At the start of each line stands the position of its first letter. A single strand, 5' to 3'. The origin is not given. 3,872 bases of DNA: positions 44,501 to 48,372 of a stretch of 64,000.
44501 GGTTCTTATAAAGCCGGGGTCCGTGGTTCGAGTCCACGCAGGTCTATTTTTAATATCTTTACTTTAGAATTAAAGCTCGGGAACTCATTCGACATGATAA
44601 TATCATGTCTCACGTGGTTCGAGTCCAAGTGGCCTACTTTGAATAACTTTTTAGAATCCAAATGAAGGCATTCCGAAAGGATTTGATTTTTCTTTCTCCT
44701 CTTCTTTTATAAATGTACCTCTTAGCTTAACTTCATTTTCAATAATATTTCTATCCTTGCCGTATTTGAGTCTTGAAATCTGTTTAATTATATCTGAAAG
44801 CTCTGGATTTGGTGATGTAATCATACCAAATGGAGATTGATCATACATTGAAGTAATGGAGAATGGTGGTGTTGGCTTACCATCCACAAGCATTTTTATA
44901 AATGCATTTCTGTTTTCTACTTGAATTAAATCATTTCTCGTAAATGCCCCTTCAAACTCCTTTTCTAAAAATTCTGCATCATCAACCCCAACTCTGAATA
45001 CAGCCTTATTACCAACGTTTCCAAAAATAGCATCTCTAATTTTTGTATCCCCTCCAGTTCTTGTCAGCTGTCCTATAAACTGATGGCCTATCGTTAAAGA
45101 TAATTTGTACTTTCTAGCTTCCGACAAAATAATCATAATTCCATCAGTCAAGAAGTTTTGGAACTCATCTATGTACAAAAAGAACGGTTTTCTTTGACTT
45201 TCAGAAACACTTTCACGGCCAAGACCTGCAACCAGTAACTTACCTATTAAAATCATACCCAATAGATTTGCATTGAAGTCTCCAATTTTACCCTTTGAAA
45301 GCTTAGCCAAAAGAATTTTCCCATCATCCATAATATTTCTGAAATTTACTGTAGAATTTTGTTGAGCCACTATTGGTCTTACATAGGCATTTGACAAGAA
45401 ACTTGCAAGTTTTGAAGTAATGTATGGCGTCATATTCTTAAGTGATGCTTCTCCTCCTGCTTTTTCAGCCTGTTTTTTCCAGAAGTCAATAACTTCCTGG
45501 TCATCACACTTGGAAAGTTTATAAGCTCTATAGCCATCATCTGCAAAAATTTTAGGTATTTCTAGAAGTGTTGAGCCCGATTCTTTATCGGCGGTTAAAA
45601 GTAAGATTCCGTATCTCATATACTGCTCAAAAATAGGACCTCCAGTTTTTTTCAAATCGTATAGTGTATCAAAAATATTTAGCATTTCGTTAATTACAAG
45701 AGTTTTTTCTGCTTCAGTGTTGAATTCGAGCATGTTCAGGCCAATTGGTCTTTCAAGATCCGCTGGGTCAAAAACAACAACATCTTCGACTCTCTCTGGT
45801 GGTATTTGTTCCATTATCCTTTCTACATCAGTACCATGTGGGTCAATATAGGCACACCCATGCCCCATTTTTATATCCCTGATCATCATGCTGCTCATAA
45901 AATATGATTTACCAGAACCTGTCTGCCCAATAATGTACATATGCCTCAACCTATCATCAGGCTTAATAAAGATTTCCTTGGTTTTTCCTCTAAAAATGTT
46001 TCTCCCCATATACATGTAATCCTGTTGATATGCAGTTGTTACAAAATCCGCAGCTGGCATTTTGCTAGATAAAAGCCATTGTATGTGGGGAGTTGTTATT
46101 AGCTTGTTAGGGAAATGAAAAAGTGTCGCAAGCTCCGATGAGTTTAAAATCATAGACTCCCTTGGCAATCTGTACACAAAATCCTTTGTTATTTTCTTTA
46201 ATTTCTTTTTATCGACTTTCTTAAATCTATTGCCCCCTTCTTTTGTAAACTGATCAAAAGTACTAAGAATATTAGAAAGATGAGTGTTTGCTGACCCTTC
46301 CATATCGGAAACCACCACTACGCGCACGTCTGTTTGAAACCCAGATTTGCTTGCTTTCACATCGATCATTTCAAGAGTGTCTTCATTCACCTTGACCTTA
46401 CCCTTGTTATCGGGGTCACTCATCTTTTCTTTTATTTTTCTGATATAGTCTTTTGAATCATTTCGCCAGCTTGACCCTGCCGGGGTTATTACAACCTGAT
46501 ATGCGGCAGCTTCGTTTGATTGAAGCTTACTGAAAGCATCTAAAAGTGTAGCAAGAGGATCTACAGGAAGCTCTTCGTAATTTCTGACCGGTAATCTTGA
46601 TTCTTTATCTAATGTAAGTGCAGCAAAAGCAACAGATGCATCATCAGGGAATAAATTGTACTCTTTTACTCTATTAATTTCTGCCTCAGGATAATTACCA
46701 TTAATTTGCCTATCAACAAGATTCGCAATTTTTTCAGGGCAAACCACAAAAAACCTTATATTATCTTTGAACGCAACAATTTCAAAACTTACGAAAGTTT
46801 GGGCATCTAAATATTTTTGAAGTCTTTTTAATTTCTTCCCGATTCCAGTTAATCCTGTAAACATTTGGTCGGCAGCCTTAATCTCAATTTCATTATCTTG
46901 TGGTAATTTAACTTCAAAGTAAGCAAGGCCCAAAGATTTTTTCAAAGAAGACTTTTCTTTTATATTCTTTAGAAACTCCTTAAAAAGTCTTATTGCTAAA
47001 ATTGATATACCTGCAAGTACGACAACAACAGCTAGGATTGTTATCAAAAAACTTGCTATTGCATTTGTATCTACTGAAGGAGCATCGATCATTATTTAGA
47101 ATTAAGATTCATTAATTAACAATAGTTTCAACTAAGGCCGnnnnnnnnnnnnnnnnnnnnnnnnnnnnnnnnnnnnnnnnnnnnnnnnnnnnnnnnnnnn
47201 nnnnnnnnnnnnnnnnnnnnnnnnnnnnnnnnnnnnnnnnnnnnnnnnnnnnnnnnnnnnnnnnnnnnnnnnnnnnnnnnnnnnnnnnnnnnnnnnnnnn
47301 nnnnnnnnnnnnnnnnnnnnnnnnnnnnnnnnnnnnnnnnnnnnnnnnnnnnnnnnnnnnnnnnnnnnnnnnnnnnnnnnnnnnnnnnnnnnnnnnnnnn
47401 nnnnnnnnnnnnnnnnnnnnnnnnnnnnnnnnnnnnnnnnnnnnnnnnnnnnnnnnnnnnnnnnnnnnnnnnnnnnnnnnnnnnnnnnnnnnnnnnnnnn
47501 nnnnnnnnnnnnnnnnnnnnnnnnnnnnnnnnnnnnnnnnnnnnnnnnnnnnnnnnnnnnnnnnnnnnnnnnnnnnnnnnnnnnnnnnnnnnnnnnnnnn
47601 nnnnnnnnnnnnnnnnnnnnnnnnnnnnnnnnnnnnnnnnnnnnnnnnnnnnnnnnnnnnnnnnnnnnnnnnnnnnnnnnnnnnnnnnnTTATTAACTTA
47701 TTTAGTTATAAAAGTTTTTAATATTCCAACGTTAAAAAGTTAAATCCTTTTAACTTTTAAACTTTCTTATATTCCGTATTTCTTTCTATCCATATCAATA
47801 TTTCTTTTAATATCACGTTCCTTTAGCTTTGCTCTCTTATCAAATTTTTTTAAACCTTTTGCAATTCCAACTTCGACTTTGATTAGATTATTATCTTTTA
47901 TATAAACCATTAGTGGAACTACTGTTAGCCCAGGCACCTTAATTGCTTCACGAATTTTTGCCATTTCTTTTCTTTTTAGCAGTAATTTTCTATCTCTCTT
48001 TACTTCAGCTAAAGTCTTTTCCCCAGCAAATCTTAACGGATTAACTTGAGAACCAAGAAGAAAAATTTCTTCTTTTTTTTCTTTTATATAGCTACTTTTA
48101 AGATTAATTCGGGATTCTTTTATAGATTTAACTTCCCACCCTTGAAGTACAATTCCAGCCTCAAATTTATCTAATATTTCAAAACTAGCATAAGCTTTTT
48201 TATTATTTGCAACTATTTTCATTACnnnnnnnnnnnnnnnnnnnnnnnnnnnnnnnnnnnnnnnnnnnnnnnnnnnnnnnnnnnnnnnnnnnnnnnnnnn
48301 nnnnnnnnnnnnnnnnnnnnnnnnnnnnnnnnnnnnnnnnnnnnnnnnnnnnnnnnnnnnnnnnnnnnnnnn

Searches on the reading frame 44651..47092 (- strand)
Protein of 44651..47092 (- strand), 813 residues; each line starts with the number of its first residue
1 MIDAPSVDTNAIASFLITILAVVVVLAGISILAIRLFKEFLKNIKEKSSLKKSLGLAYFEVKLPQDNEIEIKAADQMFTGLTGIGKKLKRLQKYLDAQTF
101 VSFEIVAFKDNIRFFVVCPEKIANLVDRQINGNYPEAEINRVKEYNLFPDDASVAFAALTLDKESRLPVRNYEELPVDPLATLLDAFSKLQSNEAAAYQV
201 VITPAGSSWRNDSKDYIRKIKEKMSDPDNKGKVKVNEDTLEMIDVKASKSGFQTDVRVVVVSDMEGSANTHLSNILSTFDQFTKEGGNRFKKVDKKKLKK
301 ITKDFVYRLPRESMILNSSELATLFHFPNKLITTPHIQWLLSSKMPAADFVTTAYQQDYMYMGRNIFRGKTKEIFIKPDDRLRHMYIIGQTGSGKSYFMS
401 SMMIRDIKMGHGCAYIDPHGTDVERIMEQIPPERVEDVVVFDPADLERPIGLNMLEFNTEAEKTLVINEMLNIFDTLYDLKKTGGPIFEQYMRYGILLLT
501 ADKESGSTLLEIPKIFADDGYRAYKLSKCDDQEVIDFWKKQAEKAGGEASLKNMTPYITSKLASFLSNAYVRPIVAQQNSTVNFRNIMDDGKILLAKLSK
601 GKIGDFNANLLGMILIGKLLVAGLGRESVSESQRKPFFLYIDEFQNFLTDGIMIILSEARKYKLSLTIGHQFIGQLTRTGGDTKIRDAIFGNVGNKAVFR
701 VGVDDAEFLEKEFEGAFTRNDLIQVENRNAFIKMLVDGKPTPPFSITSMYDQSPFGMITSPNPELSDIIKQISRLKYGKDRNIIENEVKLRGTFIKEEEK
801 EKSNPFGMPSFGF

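Call 69: search_protein_families(library=ncbifam, proteins=[window:44651-47092:-], max_evalue=0.00001)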
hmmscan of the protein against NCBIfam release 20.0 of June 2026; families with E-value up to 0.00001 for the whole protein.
window:44651-47092:- (813 aa): 4 families
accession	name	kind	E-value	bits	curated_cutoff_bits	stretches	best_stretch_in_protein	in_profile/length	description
TIGR03743.1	SXT_TraD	subfamily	1.4e-10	40.2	366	1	362-456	152-252/636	conjugative transfer system coupling protein TraD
NF041447.1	TrbC_conju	equivalog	1.7e-10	40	800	1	357-418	104-165/685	F-type conjugative transfer protein TrbC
NF045973.1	conju_CD1115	equivalog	5.8e-07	28.7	250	0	379-490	21-131/442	VirD4-like conjugal transfer protein, CD1115 family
NF041326.1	Bacteroid_MobC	subfamily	3.3e-06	25.8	900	0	638-713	459-533/655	conjugal transfer protein MobC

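Call 78: search_protein_families(library=pfam, proteins=[window:44651-47092:-], max_evalue=0.001)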
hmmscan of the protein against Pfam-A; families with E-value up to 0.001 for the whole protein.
window:44651-47092:- (813 aa): 3 families
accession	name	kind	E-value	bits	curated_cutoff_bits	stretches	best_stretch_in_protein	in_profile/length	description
PF01935.23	DUF87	-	2.2e-07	31.6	23.2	1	382-465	23-100/220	Helicase HerA, central domain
PF10412.15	TrwB_AAD_bind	-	1.1e-05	25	20.5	0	377-445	10-72/387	Type IV secretion-system coupling protein DNA-binding domain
PF12696.13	TraG-D_C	-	1.5e-05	25.3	22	1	636-710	1-73/126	TraM recognition site of TraD and TraG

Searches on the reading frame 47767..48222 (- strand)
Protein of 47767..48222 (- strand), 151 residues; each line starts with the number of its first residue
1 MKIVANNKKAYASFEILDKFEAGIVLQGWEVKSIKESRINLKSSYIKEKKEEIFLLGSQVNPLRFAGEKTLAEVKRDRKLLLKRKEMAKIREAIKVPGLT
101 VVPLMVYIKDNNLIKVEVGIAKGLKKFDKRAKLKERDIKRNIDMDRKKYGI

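Call 78: search_protein_families(library=pfam, proteins=[window:47767-48222:-], max_evalue=0.001)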
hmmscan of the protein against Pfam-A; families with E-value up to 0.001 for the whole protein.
window:47767-48222:- (151 aa): 1 family
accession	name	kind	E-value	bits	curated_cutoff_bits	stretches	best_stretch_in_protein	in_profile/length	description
PF01668.23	SmpB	-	5.3e-46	156.5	27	1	4-145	1-140/143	SmpB protein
